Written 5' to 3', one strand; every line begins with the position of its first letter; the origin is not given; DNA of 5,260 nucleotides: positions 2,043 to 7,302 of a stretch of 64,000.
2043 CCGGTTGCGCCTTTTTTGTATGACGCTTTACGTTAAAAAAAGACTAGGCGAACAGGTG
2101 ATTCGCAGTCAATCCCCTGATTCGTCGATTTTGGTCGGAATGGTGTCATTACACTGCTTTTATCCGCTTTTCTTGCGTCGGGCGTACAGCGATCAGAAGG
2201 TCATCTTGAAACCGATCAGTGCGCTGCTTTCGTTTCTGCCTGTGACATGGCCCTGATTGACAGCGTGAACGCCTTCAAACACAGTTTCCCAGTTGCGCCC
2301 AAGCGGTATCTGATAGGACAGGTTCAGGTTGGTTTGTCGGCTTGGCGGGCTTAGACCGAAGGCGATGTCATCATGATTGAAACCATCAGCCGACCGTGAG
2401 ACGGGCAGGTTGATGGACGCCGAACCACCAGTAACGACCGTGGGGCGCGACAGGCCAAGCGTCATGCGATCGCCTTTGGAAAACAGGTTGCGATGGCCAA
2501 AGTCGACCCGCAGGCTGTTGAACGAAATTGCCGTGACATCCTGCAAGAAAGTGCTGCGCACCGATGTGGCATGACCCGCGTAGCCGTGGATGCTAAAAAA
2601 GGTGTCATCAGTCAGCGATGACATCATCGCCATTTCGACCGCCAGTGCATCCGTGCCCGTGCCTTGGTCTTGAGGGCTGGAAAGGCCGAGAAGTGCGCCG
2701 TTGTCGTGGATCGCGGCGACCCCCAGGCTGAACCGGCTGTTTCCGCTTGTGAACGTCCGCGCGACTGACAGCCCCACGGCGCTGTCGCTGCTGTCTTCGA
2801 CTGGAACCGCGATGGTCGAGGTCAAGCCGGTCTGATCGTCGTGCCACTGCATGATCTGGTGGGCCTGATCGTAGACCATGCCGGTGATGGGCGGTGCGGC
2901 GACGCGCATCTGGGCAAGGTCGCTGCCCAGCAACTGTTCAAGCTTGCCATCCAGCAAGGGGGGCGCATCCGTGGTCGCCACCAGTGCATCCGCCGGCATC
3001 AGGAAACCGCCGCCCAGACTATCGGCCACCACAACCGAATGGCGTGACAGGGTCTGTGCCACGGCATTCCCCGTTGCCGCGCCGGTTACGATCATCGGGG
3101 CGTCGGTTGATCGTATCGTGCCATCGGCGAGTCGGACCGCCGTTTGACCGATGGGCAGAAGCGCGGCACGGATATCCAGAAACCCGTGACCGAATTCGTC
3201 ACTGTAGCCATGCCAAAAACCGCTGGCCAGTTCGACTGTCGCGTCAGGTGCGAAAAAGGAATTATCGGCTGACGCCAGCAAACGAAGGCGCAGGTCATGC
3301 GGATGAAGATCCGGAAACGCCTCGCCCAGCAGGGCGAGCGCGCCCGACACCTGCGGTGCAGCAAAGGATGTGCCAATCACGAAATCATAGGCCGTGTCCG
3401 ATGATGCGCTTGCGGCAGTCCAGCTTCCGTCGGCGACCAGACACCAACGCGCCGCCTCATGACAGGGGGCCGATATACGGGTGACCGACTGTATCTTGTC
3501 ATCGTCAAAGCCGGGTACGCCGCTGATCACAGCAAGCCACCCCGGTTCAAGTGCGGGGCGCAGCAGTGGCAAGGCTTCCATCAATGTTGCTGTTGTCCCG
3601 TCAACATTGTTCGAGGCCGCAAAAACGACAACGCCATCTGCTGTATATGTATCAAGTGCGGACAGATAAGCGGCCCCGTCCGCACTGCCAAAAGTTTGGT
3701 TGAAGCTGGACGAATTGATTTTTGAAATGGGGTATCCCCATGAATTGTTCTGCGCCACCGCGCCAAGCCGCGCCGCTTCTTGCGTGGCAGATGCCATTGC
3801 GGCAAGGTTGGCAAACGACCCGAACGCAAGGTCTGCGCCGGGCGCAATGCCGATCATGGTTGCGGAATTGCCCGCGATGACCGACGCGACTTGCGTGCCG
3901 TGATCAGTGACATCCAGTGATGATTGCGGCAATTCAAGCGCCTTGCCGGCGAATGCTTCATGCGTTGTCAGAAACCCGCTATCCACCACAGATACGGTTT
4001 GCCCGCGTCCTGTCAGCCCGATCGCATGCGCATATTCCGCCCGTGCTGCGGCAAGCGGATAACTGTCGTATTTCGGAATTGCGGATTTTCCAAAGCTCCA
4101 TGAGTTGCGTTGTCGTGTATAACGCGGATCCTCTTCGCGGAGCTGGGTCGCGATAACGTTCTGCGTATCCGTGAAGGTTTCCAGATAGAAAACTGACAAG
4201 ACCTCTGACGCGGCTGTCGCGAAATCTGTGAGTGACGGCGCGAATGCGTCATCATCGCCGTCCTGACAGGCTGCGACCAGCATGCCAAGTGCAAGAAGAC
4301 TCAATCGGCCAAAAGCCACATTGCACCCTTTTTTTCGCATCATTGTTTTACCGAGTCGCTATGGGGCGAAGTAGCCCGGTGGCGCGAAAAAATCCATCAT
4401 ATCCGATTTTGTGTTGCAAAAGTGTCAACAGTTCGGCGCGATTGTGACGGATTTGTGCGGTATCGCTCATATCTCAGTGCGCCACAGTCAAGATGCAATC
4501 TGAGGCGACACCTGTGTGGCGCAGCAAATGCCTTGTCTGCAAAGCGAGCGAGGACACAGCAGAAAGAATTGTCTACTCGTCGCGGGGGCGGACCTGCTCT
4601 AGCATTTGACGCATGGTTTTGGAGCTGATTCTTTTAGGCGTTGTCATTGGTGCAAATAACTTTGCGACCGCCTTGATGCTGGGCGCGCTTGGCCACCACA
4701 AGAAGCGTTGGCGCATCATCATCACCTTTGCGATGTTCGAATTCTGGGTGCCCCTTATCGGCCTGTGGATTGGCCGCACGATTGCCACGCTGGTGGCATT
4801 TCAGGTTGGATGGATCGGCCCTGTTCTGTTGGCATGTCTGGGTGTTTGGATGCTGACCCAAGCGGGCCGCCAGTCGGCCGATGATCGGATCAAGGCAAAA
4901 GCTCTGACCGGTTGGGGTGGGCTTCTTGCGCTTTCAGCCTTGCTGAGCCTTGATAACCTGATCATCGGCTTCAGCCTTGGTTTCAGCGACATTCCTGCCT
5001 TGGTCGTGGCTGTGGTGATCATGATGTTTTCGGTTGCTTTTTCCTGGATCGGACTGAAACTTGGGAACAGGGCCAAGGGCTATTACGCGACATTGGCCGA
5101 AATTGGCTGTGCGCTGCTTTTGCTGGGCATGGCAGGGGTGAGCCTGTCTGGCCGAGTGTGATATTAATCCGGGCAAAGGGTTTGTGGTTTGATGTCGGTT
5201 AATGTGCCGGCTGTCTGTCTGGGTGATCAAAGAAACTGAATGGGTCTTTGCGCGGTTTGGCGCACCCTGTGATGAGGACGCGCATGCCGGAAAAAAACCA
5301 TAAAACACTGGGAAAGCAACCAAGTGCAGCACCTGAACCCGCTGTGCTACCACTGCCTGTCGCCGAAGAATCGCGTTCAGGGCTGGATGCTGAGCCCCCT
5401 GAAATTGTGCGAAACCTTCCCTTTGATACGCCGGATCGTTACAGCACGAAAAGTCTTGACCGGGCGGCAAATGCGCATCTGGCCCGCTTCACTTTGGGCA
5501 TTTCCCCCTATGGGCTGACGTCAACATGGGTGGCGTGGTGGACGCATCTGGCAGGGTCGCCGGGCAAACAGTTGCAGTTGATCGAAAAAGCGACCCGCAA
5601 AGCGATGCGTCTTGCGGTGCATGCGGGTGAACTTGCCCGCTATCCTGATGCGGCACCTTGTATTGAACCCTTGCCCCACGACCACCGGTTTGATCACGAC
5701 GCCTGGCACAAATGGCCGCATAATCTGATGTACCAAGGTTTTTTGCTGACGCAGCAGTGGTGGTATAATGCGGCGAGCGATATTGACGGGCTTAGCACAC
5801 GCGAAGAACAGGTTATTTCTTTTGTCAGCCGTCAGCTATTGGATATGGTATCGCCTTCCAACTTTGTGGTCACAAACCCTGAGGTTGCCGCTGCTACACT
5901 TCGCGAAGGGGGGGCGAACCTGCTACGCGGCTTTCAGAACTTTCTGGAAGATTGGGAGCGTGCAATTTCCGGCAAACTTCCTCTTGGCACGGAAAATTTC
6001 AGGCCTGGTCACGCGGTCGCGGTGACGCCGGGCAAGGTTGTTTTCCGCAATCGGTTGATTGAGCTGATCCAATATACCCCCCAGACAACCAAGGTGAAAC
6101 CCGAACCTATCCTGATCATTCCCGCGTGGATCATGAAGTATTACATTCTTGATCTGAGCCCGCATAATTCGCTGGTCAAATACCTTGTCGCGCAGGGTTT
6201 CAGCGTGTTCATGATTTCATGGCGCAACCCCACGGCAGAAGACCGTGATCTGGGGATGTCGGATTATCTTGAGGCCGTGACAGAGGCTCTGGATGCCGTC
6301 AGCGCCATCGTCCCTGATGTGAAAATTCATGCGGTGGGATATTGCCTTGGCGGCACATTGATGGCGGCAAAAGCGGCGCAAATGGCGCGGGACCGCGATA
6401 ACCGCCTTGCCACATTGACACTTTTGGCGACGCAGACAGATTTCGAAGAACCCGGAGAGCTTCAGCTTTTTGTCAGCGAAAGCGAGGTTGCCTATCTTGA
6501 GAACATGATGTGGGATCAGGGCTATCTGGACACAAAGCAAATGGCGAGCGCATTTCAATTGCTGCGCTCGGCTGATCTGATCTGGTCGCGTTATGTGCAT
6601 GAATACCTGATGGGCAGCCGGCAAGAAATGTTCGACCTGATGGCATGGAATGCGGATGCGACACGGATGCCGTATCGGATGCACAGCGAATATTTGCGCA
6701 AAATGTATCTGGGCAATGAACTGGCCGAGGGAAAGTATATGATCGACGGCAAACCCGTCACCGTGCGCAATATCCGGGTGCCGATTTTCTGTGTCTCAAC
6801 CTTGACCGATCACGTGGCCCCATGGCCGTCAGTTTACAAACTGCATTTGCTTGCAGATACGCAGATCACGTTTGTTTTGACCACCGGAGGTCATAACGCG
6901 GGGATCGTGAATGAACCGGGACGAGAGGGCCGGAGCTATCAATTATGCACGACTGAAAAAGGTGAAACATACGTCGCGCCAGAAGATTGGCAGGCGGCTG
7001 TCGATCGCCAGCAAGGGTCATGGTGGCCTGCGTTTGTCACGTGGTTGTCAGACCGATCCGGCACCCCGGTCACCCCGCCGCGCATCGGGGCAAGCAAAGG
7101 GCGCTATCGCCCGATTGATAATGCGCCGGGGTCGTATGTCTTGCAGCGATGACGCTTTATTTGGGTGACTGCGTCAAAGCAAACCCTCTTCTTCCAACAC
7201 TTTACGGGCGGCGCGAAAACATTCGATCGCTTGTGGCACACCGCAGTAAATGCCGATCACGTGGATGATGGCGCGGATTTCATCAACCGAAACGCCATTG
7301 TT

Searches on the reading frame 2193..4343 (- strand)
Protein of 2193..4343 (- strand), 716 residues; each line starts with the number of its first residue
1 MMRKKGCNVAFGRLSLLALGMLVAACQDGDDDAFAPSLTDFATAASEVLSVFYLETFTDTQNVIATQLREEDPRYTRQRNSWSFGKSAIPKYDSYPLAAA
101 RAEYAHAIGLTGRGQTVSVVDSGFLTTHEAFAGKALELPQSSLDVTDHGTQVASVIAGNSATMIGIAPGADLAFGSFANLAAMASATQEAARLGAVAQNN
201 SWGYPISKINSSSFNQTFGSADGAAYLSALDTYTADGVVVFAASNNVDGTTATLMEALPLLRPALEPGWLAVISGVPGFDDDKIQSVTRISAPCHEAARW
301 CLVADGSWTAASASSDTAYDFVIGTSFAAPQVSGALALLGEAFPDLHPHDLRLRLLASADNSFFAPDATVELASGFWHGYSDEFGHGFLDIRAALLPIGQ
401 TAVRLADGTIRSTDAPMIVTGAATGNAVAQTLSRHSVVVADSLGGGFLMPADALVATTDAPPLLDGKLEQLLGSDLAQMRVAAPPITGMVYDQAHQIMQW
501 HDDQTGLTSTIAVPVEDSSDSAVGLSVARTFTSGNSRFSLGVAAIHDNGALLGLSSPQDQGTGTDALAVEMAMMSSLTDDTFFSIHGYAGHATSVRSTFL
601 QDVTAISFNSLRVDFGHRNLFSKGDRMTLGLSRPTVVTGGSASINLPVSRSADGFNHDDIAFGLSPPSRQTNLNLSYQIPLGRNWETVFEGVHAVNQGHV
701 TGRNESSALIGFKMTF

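Call 10: search_protein_families(library=pfam, proteins=[window:2193-4343:-], max_evalue=0.01)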
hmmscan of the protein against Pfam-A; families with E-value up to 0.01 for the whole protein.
window:2193-4343:- (716 aa): 1 family
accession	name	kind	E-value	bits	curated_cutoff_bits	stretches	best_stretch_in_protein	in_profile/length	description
PF00082.27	Peptidase_S8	-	1.2e-28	100.7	21.8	1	112-373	1-274/288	Subtilase family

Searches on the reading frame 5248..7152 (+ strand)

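Call 10: search_protein_families(library=pfam, proteins=[window:5248-7152:+], max_evalue=0.01)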
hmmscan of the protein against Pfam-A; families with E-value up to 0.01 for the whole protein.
window:5248-7152:+ (634 aa): 4 families
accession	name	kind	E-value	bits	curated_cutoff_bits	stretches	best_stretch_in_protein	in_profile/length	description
PF07167.19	PhaC_N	-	1.4e-54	184.8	23.7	1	145-313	2-173/173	Poly-beta-hydroxybutyrate polymerase (PhaC) N-terminus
PF00561.26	Abhydrolase_1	-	4e-14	53.3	25.8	1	287-554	2-243/245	alpha/beta hydrolase fold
PF12551.13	PHBC_N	-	4.1e-13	49.3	25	1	67-107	3-43/43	Poly-beta-hydroxybutyrate polymerase N terminal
PF11339.14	DUF3141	-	0.00014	21.1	29.7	1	424-527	209-315/582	Protein of unknown function (DUF3141)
